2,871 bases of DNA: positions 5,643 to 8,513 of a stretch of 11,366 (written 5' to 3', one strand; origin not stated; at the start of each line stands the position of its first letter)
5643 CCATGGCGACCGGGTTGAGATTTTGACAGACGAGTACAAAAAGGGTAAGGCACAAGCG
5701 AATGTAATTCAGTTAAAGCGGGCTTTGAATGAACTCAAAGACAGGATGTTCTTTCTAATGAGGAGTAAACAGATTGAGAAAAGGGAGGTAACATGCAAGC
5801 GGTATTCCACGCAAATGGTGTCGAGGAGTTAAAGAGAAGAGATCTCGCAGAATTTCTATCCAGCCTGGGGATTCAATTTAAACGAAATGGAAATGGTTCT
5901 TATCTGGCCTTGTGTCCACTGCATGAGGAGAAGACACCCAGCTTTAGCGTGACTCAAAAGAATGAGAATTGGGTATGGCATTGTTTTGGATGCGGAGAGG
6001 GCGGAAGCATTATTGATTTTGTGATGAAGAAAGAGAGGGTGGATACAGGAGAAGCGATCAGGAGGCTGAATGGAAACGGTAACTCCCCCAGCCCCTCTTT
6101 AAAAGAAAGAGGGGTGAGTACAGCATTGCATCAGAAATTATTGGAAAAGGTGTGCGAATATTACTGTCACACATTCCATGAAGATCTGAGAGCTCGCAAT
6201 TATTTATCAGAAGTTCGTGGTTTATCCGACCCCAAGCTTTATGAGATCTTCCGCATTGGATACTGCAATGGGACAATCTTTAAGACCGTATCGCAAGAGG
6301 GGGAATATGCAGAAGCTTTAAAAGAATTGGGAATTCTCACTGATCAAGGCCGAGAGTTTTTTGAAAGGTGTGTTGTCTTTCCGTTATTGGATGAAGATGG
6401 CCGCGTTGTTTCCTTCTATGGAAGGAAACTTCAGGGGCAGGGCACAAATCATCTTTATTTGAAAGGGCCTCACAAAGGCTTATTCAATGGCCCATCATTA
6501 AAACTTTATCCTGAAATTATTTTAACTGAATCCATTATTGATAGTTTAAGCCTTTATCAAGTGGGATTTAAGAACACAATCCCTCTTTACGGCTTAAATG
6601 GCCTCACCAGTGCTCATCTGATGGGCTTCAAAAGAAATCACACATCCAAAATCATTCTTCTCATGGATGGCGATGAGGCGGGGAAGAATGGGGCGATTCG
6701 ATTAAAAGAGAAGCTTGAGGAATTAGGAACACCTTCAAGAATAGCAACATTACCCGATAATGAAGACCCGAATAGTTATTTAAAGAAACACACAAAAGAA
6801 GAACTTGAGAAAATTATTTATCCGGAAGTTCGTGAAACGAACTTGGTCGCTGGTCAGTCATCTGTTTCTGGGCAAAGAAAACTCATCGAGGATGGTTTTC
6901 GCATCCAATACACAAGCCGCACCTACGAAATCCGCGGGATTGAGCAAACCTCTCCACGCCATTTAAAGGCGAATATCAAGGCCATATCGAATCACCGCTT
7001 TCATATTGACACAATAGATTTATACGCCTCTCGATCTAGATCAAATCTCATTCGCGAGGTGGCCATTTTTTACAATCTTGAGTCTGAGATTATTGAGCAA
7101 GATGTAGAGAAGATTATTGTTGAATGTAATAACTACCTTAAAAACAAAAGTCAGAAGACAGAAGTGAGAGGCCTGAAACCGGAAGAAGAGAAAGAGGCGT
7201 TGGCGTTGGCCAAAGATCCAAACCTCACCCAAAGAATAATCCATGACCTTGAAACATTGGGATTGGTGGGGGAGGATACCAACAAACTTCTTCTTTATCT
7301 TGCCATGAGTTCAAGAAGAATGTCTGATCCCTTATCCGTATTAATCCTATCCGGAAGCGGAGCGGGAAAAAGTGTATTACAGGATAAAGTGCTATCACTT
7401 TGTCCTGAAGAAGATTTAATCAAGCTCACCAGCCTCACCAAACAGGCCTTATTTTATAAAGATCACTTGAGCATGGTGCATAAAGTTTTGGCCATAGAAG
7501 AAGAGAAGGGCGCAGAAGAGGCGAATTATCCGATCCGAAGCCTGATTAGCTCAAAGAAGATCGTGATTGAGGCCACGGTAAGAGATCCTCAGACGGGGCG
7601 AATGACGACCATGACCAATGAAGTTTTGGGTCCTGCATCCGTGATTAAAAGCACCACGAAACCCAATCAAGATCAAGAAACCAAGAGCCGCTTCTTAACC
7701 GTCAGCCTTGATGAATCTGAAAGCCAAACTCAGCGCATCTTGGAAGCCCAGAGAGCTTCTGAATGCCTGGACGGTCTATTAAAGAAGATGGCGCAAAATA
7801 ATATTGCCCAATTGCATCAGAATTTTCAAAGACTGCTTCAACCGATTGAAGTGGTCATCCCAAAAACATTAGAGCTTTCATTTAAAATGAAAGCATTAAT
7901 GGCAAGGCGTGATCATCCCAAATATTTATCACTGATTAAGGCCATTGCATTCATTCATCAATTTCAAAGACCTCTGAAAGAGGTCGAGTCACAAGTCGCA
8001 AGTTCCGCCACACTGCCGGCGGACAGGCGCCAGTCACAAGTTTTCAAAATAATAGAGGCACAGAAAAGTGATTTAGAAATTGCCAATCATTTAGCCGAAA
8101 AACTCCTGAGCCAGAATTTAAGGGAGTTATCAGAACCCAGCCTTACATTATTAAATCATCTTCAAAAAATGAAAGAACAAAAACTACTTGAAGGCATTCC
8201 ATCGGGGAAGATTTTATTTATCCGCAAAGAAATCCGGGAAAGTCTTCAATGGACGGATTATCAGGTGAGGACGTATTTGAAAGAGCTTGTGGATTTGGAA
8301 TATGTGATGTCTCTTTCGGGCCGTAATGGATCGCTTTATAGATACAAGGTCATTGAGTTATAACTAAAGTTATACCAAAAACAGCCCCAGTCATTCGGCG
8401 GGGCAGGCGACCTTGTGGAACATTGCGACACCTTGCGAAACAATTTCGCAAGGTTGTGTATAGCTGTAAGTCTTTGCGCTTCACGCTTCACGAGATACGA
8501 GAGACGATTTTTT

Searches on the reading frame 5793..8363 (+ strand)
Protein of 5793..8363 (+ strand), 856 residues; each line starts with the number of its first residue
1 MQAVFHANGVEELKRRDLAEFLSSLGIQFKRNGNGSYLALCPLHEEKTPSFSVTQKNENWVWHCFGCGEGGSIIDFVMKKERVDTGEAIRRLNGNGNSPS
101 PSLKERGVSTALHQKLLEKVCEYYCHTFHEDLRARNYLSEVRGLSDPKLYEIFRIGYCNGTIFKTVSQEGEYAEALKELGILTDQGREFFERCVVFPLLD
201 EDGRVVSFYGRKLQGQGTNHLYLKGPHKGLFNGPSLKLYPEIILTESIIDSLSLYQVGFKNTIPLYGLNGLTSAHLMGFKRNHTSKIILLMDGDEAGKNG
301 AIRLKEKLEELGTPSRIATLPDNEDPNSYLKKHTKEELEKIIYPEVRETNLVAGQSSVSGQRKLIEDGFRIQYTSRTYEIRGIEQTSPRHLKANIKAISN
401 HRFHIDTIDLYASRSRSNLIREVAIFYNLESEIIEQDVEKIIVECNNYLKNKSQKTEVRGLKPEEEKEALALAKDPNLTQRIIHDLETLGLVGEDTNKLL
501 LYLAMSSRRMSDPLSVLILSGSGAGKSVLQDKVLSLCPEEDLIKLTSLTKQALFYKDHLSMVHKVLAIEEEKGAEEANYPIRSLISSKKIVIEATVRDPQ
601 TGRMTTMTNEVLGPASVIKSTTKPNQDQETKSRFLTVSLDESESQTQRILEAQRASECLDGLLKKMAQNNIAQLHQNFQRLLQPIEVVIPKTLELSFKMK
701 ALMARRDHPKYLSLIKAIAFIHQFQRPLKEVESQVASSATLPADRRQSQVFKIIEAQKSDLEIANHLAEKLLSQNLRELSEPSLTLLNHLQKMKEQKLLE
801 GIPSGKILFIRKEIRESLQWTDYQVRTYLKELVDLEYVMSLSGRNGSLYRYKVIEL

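Call 9: search_protein_families(library=pfam, proteins=[window:5793-8363:+], max_evalue=0.01)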
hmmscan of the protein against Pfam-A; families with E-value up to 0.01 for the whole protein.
window:5793-8363:+ (856 aa): 6 families
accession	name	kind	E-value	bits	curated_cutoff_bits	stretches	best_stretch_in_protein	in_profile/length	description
PF01807.25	Zn_ribbon_DnaG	-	5.1e-20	71.5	24.9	1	13-93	9-86/98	CHC2 zinc finger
PF13155.12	Toprim_2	-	1.4e-17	64.2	22.1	1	243-330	1-88/88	Toprim-like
PF08275.17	DNAG_N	-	8.3e-11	42.5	26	1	131-232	11-116/128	DNA primase catalytic core, N-terminal domain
PF13362.12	Toprim_3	-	1.8e-08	35.2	27.2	1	242-335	2-94/95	Toprim domain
PF13662.12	Toprim_4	-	8.3e-08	32.8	25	1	241-312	2-78/85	Toprim domain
PF01751.28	Toprim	-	0.00016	22.2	23.1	1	241-312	1-84/96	Toprim domain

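Call 14: find_encoding_contigs(protein=window:5793-8360:+, flank=10000, max_places=10)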
Protein window:5793-8360:+ (856 aa): no gene with exactly this product is on record in the collection.

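Call 15: find_related_loci(query=window:5793-8360:+, collection=genome_contigs, flank=10000)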
Query window:5793-8360:+ (856 aa) in genome_contigs; peptide patterns used: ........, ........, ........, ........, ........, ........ (x = any residue, [..] = any of these).
117 stretches matched a pattern; 7 encode a relative of the query (tblastn E <= 1e-3); 7 distinct loci.
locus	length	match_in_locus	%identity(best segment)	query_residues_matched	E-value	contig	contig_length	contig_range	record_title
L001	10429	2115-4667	72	1-855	0e+0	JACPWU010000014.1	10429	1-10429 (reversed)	MAG: Chlamydiae bacterium isolate NC_groundwater_819_Pr1_B-0.1um_44_16 Montesol18_Bp1_scaffold_189358, whole genome shot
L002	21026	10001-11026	31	8-338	1e-33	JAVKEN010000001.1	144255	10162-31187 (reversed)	MAG: Rickettsiales bacterium isolate E2-BRE-18 k141_32486, whole genome shotgun sequence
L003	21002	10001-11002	33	30-342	1e-32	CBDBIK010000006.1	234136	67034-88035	MAG: Alphaproteobacteria bacterium isolate 1a97d2cb-4146-4d29-859b-b015aa2b6357 genome assembly, contig: contig_6, whole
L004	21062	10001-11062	30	4-341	4e-30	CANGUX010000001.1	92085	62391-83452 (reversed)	MAG: Holosporales bacterium isolate RE-15aug16-243 genome assembly, contig: RE-15aug16-C141, whole genome shotgun sequen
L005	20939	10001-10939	30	37-338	4e-29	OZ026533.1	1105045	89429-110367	Alphaproteobacteria bacterium endosymbiont of Pipizella viduata isolate e6689bee-e4fc-4eb7-97e8-416618babde4 genome asse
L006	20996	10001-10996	27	31-342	4e-24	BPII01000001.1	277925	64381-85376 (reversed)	MAG: Candidatus Sericytochromatia bacterium KatS3mg068 DNA, contig_16756, whole genome shotgun sequence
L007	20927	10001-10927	27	38-332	7e-18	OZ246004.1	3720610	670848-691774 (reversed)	MAG: Saprospiraceae bacterium isolate 8d485142-650c-4439-9b0f-aa87d69d59df genome assembly, chromosome: 1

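Call 19: find_homologous_proteins(query=window:5793-8360:+, max_evalue=1e-20)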
Query window:5793-8360:+ (856 aa): 659 proteins with E <= 1e-20 among 8000 candidates; the best 120 are listed.
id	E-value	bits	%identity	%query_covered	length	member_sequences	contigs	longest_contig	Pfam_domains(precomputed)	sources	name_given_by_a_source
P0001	0.0e+0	1902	100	100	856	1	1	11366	PF08275.18,PF27228.1,PF13155.13,PF01807.26,PF13662.13,PF13362.13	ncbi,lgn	-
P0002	0.0e+0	1374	72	100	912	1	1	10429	PF08275.18,PF27228.1,PF13155.13,PF01807.26,PF13662.13,PF13362.13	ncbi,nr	ncbi:MAG: toprim domain-containing protein [Chlamydiae bacterium]|nr:toprim domain-containing protei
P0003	0.0e+0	1271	67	99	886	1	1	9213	PF08275.18,PF27228.1,PF13155.13,PF01807.26,PF13662.13,PF13362.13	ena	-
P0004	0.0e+0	1018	55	99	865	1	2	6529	PF08275.18,PF27228.1,PF13155.13,PF01807.26,PF13662.13,PF01751.29,PF13362.13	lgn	-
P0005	9.3e-240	816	47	99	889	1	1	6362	PF08275.18,PF27228.1,PF13155.13,PF01807.26,PF13662.13,PF01751.29,PF13362.13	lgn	-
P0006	7.3e-238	810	47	99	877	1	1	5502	PF08275.18,PF27228.1,PF13155.13,PF01807.26,PF13662.13,PF01751.29,PF13362.13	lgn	-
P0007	1.9e-236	805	47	98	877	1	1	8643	PF08275.18,PF27228.1,PF13155.13,PF01807.26,PF13662.13,PF13362.13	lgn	-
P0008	9.0e-228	777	47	99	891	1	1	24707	PF08275.18,PF27228.1,PF13155.13,PF01807.26,PF13662.13,PF13362.13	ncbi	ncbi:CHC2 zinc finger domain-containing protein [Chlamydiota bacterium]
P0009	3.5e-227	775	45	95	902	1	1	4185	PF08275.18,PF27228.1,PF13155.13,PF01807.26,PF13662.13,PF13362.13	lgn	-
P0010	1.8e-225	769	47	96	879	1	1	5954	PF08275.18,PF27228.1,PF13155.13,PF01807.26,PF13662.13,PF01751.29,PF13362.13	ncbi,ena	-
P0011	1.1e-223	763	47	96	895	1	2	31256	PF08275.18,PF27228.1,PF13155.13,PF01807.26,PF13662.13,PF01751.29,PF13362.13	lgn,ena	-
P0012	8.3e-223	760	46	99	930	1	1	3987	PF08275.18,PF27228.1,PF13155.13,PF01807.26,PF13662.13,PF13362.13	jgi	jgi:DNA primase catalytic core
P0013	9.1e-221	754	46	99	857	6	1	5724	PF08275.18,PF27228.1,PF13155.13,PF01807.26,PF13362.13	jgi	jgi:DNA primase catalytic core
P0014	1.1e-217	743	46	99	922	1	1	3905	PF08275.18,PF27228.1,PF13155.13,PF01807.26,PF13662.13,PF01751.29,PF13362.13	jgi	jgi:DNA primase catalytic core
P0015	1.2e-207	710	45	97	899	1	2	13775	PF08275.18,PF27228.1,PF13155.13,PF01807.26,PF13662.13,PF13362.13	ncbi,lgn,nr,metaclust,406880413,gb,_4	ncbi:MAG: hypothetical protein ACD_79C00208G0003 [uncultured bacterium]|nr:MAG: hypothetical protein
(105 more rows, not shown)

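Call 23: find_encoding_contigs(protein=P0003, flank=10000, max_places=4)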
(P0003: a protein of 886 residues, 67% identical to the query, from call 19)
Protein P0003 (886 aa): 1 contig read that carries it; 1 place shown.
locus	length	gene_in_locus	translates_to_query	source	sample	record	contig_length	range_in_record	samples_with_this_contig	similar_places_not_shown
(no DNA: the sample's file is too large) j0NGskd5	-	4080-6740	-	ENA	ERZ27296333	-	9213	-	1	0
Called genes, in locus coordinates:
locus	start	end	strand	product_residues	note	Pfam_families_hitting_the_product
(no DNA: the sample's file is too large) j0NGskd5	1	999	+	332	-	?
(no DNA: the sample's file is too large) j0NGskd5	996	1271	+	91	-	-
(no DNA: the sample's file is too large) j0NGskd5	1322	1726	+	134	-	PF25023:TEN_YD-shell (faint), PF05593:RHS_repeat (faint)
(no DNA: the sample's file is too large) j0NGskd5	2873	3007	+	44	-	-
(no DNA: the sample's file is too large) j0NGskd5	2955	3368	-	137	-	PF13560:HTH_31, PF12844:HTH_19 (weak), PF01381:HTH_3 (weak)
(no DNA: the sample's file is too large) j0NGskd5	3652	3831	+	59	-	-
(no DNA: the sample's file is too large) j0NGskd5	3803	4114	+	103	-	-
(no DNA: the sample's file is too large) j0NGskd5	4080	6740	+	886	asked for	PF01807:Zn_ribbon_DnaG, PF08275:DNAG_N, PF13155:Toprim_2, PF13362:Toprim_3, PF13662:Toprim_4, PF27228:MTBMA_p00010_2nd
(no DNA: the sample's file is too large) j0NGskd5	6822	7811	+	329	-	PF02899:Phage_int_SAM_1 (weak), PF13495:Phage_int_SAM_4 (faint), PF00589:Phage_integrase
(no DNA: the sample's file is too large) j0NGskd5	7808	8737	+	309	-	PF02899:Phage_int_SAM_1 (weak), PF13495:Phage_int_SAM_4 (faint), PF00589:Phage_integrase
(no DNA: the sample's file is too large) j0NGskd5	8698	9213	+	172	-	?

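Call 24: find_encoding_contigs(protein=P0004, flank=10000, max_places=4)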
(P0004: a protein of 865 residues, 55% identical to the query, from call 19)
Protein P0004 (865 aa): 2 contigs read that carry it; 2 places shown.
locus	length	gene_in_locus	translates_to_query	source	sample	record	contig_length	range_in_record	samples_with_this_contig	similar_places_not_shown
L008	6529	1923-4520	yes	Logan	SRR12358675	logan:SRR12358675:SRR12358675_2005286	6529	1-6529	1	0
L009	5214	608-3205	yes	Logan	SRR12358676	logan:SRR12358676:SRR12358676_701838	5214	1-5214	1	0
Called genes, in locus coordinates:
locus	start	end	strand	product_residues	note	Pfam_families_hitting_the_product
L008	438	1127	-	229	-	-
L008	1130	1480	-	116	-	PF12844:HTH_19 (weak), PF13560:HTH_31 (weak), PF01381:HTH_3, PF13412:HTH_24 (faint), PF13443:HTH_26 (weak)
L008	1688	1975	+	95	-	-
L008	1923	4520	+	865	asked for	PF01807:Zn_ribbon_DnaG, PF08275:DNAG_N, PF01751:Toprim (weak), PF13155:Toprim_2, PF13362:Toprim_3 (weak), PF13662:Toprim_4, PF27228:MTBMA_p00010_2nd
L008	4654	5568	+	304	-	PF02899:Phage_int_SAM_1, PF13495:Phage_int_SAM_4 (weak), PF00589:Phage_integrase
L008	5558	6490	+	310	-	PF02899:Phage_int_SAM_1, PF13495:Phage_int_SAM_4, PF02192:PI3K_p85B (faint), PF00589:Phage_integrase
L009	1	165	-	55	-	?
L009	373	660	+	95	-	-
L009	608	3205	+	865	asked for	PF01807:Zn_ribbon_DnaG, PF08275:DNAG_N, PF01751:Toprim (weak), PF13155:Toprim_2, PF13362:Toprim_3 (weak), PF13662:Toprim_4, PF27228:MTBMA_p00010_2nd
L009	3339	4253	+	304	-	PF02899:Phage_int_SAM_1, PF13495:Phage_int_SAM_4 (weak), PF00589:Phage_integrase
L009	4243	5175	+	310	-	PF02899:Phage_int_SAM_1, PF13495:Phage_int_SAM_4, PF02192:PI3K_p85B (faint), PF00589:Phage_integrase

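Call 26: find_encoding_contigs(protein=P0008, flank=10000, max_places=3)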
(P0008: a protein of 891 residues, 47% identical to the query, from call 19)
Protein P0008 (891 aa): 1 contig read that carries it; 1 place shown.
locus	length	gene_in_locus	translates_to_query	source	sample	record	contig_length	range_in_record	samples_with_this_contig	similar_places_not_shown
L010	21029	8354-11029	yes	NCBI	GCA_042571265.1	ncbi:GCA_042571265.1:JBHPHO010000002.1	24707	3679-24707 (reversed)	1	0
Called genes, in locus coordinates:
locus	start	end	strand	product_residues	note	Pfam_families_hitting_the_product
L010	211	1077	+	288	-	PF00930:DPPIV_N (weak), PF26550:Tricorn_2nd, PF26549:Tricorn_N, PF07676:PD40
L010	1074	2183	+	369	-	PF13860:FlgD_ig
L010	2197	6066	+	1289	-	PF20148:DUF6531, PF25023:TEN_YD-shell (weak), PF05593:RHS_repeat, PF25023:TEN_YD-shell (weak), PF05593:RHS_repeat (weak), PF25023:TEN_YD-shell, PF08398:Phospholip_A2_4 (faint)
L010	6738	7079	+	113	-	PF06296:RelE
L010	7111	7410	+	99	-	PF01381:HTH_3 (weak)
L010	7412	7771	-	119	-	PF13560:HTH_31 (weak), PF12844:HTH_19 (weak), PF01381:HTH_3, PF13443:HTH_26 (weak)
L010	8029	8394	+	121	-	-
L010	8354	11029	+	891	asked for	PF01807:Zn_ribbon_DnaG, PF08275:DNAG_N, PF13155:Toprim_2, PF13362:Toprim_3, PF13662:Toprim_4 (weak), PF27228:MTBMA_p00010_2nd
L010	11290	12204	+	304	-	PF02899:Phage_int_SAM_1 (weak), PF13102:Phage_int_SAM_5 (faint), PF13495:Phage_int_SAM_4, PF00589:Phage_integrase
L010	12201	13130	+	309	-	PF13495:Phage_int_SAM_4, PF00589:Phage_integrase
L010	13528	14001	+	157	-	-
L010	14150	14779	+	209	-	-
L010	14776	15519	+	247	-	-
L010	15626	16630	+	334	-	PF01797:Y1_Tnp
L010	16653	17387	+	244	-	PF25023:TEN_YD-shell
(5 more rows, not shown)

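Call 27: find_encoding_contigs(protein=P0007, flank=10000, max_places=3)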
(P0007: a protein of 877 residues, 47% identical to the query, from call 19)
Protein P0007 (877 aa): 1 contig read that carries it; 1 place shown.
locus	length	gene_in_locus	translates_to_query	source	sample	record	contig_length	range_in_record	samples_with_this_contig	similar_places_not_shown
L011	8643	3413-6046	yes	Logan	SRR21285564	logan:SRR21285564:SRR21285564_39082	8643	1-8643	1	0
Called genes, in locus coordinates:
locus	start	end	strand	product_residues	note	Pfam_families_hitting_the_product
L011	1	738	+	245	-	?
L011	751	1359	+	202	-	-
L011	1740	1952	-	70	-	PF10049:DUF2283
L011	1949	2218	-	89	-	-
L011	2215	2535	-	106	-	PF12844:HTH_19, PF01381:HTH_3, PF13443:HTH_26 (weak)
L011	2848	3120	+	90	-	-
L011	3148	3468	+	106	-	PF18903:DUF5659 (weak)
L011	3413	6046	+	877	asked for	PF01807:Zn_ribbon_DnaG, PF08275:DNAG_N, PF13155:Toprim_2, PF13362:Toprim_3, PF13662:Toprim_4, PF27228:MTBMA_p00010_2nd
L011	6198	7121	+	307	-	PF02899:Phage_int_SAM_1 (weak), PF13495:Phage_int_SAM_4, PF00589:Phage_integrase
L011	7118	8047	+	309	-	PF02899:Phage_int_SAM_1 (faint), PF13495:Phage_int_SAM_4, PF00589:Phage_integrase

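Call 68: search_protein_families(library=ncbifam, proteins=[window:5793-8363:+], max_evalue=0.001)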
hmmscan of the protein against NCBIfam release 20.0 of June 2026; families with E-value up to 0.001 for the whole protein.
window:5793-8363:+ (856 aa): 3 families
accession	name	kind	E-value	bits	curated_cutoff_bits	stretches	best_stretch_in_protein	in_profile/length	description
TIGR01391.1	dnaG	equivalog_domain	7.1e-55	186.5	283.6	1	13-342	10-357/414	DNA primase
TIGR00646.1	MG010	hypoth_equivalog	8.6e-07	28.7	260.65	1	241-317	112-187/218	DNA primase-like protein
NF003108.1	PRK04031.1-1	equivalog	0.0003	20.1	300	0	228-484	152-390/419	DNA primase DnaG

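Call 91: predict_structure(alignment_id=A6)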
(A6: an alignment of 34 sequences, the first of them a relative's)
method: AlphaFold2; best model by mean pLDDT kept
length: 856 residues; sequences in the alignment: 34
mean_pLDDT: 81.8   pTM: 0.48
mean pLDDT of the five models: 81.8, 81.4, 80.3, 80.0, 79.7
residues with pLDDT >= 90: 275; 70-90: 444; 50-70: 93; < 50: 44
segments of 3 or more residues with pLDDT < 50: 1-4, 95-107, 345-359, 453-457
pLDDT, mean of each block of 10 residues (from residue 1): 54 83 85 84 87 88 90 91 83 51 41 90 93 92 91 93 77 87 89 94 90 75 85 86 94 94 90 90 87 92 91 88 91 87 53 37 74 86 74 83 73 79 81 86 85 51 92 95 93 90 95 90 76 90 73 65 85 72 86 66 74 87 78 84 82 86 85 95 92 73 74 94 93 61 58 92 89 67 86 90 86 86 84 85 61 78
secondary structure, 60 per line:
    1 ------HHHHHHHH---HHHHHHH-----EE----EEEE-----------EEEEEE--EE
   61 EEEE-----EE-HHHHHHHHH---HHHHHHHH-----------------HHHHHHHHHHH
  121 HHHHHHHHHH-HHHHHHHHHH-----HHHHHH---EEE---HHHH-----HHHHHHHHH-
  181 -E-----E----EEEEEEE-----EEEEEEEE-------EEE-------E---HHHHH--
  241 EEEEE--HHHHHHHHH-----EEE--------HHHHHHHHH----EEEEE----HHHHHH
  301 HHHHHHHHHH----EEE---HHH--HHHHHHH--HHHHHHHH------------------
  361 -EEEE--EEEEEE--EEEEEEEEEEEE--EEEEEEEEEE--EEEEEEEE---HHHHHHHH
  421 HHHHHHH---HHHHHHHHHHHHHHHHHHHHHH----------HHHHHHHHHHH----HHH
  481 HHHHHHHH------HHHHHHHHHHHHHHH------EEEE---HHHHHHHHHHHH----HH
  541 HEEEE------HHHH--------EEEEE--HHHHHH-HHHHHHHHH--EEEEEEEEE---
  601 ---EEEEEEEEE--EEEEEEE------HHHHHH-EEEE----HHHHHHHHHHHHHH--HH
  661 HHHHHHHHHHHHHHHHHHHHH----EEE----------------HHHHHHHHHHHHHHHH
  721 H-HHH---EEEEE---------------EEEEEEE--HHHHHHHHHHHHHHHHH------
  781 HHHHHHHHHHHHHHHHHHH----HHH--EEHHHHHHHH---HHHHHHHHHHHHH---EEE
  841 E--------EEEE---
elements in order (helices of 4 or more, strands of 3 or more residues): H7-14 H18-24 E36-39 E51-56 E59-64 H73-81 H85-92 H110-130 H132-141 H147-152 E156-158 H162-165 H171-179 E193-199 E205-212 E220-222 H234-238 E241-245 H248-256 E262-264 H273-281 E286-290 H295-310 E315-317 H326-332 H335-342 E362-365 E368-373 E376-387 E390-399 E402-409 H413-427 H431-452 H463-473 H478-488 H495-509 E516-519 H523-534 E542-545 H552-555 E564-568 H571-576 H578-586 E589-597 E604-612 E615-621 H628-633 E635-638 H643-656 H659-681 E686-688 H705-721 E729-733 E749-755 H758-774 H781-799 H811-818 H822-834 E838-841 E850-853

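Call 94: fold_search(model_id=the predicted structure, library=pdb)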
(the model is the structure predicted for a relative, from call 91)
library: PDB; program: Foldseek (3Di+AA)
matches with E <= 10: 1026; with E <= 0.001: 57
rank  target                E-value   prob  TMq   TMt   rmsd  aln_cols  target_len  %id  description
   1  2au3                  3.6e-17  1.00  0.25  0.52  16.8       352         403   28  Crystal Structure of the Aquifex aeolicus primase (Zinc Binding and RNA Polymerase Domains) (released 2005-11-15)
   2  5guj                  4.7e-12  1.00  0.25  0.62   3.2       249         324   26  Crystal structure of the Bacillus subtilis DnaG RNA Polymerase Domain, natural degradation of full length DnaG (released 2017-04-19)
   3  1dde                  1.1e-11  1.00  0.25  0.65   2.7       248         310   25  STRUCTURE OF THE DNAG CATALYTIC CORE (released 2000-04-07)
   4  3b39_B                1.3e-11  1.00  0.24  0.63   3.1       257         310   24  Structure of the DnaG primase catalytic domain bound to ssDNA (released 2008-01-15)
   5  1dd9                  1.6e-11  1.00  0.25  0.64   2.9       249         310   25  STRUCTURE OF THE DNAG CATALYTIC CORE (released 2000-04-07)
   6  1eqn_A                8.3e-11  1.00  0.24  0.61   3.6       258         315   25  E.COLI PRIMASE CATALYTIC CORE (released 2000-06-30)
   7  5vaz_A                1.2e-10  1.00  0.24  0.62   2.9       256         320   25  Crystal structure of a DNA primase domain from Pseudomonas aeruginosa (released 2017-04-05)
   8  1eqn_B                1.7e-10  1.00  0.24  0.63   2.8       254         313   26  E.COLI PRIMASE CATALYTIC CORE (released 2000-06-30)
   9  1eqn_C                2.3e-10  1.00  0.24  0.60   3.3       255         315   25  E.COLI PRIMASE CATALYTIC CORE (released 2000-06-30)
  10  1eqn_D                2.4e-10  1.00  0.24  0.62   3.1       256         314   25  E.COLI PRIMASE CATALYTIC CORE (released 2000-06-30)
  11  3b39_A                2.4e-10  1.00  0.24  0.61   3.5       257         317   23  Structure of the DnaG primase catalytic domain bound to ssDNA (released 2008-01-15)
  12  5vaz_B                2.9e-10  1.00  0.25  0.63   2.8       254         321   25  Crystal structure of a DNA primase domain from Pseudomonas aeruginosa (released 2017-04-05)
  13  4e2k                  2.9e-10  1.00  0.24  0.59   3.5       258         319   22  The structure of the S. aureus DnaG RNA Polymerase Domain (released 2012-08-01)
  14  1eqn_E                3.6e-10  1.00  0.24  0.62   3.6       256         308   26  E.COLI PRIMASE CATALYTIC CORE (released 2000-06-30)
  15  4edg                  5.0e-10  1.00  0.24  0.61   3.4       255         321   23  The structure of the S. aureus DnaG RNA Polymerase Domain bound to ATP and Manganese (released 2012-07-25)
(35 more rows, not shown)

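Call 102: find_related_loci(query=A6, collection=viral_contigs, flank=6000)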
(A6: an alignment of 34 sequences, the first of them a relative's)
Query A6 (856 aa) in viral_contigs; peptide patterns used: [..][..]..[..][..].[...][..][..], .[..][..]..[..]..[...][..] (x = any residue, [..] = any of these).
86 stretches matched a pattern; 4 encode a relative of the query (tblastn E <= 1e-3); 4 distinct loci.
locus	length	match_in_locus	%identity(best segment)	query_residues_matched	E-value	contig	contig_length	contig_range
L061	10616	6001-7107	39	461-854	1e-73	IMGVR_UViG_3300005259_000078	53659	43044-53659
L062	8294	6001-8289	40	10-688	2e-58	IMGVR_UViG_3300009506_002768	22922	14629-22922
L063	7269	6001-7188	27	286-647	6e-41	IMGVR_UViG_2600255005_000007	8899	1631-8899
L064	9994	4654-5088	27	193-331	9e-8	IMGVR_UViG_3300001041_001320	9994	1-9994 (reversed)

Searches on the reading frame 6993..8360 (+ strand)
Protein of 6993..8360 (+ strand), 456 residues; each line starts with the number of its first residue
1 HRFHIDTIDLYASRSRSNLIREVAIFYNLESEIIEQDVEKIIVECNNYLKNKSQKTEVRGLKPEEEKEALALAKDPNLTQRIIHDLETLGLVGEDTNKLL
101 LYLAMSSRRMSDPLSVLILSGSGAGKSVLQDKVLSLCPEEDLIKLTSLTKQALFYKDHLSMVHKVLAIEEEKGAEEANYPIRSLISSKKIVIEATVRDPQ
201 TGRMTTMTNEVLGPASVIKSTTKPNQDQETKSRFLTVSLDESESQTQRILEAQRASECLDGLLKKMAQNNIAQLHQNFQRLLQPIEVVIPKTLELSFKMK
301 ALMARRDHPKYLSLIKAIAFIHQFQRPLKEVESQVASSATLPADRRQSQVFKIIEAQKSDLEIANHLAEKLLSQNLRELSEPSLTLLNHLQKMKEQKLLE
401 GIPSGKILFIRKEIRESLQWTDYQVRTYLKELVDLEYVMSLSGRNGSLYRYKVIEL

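Call 78: search_solved_structures(query=window:6993-8360:+, max_evalue=1)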
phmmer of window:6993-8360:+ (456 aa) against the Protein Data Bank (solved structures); distinct sequences matched with E-value up to 1: 0.

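Call 79: search_protein_families(library=pfam, proteins=[window:6993-8360:+], max_evalue=10)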
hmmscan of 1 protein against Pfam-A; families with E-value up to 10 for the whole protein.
window:6993-8360:+ (456 aa): 2 families
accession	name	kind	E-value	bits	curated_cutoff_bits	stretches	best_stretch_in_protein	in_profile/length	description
PF04703.18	FaeA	-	0.19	12.5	20.7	1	412-432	19-39/62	FaeA-like protein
PF13191.12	AAA_16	-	0.38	11.7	32.6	1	101-139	12-50/167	AAA ATPase domain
